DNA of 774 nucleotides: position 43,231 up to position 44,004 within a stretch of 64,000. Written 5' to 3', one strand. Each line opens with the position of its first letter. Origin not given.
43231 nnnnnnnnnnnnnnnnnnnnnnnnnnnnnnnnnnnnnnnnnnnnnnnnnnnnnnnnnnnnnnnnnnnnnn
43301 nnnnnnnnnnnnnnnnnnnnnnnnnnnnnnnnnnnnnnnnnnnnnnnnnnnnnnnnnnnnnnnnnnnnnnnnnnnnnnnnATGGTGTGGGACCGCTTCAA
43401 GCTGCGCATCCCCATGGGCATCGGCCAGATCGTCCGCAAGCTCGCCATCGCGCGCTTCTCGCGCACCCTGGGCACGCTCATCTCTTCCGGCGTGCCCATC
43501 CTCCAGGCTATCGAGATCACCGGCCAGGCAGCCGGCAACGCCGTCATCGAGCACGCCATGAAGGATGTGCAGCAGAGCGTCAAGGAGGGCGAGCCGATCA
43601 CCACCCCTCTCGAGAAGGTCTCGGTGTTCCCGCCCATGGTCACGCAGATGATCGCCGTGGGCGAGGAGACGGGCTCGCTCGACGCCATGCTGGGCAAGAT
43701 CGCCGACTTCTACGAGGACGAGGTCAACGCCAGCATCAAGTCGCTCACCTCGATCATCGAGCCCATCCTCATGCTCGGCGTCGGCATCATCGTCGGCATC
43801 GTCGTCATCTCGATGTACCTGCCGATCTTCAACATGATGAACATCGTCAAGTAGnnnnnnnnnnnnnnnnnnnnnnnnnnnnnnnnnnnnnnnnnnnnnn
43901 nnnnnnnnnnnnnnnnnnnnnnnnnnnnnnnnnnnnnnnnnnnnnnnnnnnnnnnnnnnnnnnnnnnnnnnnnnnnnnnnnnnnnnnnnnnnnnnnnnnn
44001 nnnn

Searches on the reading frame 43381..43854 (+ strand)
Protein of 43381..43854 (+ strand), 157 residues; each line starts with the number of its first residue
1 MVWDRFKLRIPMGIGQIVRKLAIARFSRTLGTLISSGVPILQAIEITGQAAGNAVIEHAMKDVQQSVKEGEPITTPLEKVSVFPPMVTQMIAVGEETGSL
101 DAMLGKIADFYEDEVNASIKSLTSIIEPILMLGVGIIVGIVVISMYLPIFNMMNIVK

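Call 9: search_protein_families(library=pfam, proteins=[window:43381-43854:+], max_evalue=0.01)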
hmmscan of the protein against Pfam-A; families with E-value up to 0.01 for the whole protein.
window:43381-43854:+ (157 aa): 1 family
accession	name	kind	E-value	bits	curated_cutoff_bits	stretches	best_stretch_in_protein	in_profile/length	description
PF00482.28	T2SSF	-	9.4e-34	116.5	25.2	1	26-148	1-125/125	Type II secretion system (T2SS), protein F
